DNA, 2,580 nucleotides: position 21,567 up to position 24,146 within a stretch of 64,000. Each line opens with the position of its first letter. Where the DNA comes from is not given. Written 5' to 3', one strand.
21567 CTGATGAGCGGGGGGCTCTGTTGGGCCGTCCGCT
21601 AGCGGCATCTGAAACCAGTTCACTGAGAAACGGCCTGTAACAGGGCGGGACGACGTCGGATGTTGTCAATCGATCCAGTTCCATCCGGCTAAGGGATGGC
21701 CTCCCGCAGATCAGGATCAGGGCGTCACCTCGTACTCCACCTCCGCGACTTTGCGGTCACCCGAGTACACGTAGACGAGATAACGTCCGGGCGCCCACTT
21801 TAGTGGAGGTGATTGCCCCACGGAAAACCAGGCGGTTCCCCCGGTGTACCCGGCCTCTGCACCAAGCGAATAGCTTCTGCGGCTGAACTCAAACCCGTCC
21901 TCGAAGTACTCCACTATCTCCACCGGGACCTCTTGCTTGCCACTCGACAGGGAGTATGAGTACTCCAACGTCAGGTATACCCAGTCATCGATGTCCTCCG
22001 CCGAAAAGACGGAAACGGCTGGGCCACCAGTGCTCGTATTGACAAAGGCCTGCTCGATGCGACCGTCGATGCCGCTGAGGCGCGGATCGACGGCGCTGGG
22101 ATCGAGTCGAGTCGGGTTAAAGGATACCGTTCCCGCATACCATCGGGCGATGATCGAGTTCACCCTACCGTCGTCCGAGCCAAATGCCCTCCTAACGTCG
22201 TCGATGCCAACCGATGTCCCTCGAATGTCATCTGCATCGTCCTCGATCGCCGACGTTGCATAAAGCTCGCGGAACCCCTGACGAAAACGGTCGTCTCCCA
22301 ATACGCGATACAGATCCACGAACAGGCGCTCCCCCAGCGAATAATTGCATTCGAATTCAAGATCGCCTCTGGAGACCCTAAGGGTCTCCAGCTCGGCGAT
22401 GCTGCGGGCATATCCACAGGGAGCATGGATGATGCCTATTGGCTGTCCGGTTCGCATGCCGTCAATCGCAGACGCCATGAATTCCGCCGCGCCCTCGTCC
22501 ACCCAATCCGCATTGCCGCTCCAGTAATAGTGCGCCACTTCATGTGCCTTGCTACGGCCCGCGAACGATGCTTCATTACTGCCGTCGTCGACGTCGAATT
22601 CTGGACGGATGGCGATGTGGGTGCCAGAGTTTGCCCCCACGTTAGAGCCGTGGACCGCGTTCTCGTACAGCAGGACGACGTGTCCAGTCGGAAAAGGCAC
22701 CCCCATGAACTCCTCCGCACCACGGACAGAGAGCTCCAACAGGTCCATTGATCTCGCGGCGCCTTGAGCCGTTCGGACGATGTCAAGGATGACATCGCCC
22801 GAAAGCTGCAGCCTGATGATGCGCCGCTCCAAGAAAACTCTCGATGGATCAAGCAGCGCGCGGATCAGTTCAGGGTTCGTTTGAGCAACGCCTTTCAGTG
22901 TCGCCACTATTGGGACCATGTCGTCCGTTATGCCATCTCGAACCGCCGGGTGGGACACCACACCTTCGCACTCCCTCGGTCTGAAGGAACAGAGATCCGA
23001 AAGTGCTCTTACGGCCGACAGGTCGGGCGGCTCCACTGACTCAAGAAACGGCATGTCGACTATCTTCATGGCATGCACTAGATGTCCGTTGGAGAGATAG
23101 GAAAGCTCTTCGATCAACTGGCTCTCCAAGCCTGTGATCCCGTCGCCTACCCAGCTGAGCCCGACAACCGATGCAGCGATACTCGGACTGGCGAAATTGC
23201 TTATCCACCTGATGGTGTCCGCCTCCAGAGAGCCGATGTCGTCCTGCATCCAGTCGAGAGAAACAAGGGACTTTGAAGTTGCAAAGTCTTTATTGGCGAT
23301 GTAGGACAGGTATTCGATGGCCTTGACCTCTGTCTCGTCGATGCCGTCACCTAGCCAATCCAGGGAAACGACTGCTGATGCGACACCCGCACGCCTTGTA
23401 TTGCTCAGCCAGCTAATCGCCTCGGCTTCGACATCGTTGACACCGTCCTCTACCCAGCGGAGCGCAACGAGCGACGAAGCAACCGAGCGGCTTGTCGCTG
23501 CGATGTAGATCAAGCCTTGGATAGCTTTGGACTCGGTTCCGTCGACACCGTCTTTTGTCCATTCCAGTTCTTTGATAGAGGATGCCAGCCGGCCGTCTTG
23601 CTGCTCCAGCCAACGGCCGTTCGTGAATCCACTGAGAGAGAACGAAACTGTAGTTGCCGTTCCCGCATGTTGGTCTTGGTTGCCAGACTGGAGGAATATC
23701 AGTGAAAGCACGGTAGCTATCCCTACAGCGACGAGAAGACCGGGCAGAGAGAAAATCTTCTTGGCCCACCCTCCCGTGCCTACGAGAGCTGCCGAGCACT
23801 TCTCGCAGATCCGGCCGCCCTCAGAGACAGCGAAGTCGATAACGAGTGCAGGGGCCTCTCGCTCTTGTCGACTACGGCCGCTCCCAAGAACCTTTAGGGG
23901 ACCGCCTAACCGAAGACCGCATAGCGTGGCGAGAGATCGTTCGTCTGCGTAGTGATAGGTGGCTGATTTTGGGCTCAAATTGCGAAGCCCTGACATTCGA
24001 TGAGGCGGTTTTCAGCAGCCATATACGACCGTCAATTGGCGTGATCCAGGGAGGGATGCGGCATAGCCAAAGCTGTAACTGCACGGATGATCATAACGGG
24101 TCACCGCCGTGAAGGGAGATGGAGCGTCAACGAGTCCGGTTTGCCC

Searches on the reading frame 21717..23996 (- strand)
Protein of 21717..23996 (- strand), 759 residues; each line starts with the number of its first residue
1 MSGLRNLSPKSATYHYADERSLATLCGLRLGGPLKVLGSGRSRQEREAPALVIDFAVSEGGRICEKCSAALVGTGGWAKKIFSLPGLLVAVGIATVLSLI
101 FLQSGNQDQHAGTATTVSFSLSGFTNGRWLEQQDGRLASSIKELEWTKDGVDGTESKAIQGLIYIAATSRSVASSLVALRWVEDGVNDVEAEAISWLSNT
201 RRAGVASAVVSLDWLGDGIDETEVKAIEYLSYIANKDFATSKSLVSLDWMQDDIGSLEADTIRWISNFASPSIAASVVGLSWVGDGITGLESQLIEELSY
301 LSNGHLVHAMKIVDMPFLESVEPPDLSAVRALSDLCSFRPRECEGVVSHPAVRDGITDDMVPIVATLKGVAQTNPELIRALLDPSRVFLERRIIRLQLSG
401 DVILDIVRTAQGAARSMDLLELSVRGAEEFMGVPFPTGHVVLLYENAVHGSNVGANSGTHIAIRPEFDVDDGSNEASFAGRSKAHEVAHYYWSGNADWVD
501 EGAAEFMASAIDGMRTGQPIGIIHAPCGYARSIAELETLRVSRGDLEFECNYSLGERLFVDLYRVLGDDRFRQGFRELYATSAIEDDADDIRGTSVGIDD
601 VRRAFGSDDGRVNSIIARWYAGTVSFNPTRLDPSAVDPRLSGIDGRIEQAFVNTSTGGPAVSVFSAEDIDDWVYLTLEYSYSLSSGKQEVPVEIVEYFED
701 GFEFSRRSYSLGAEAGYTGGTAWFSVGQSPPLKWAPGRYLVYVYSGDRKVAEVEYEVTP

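Call 21: find_encoding_contigs(protein=window:21717-23996:-, flank=10000, max_places=5)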
Protein window:21717-23996:- (759 aa): no gene with exactly this product is on record in the collection.

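Call 64: search_protein_families(library=pfam, proteins=[window:21717-23996:-], max_evalue=0.00001)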
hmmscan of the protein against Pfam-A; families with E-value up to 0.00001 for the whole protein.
window:21717-23996:- (759 aa): 0 families
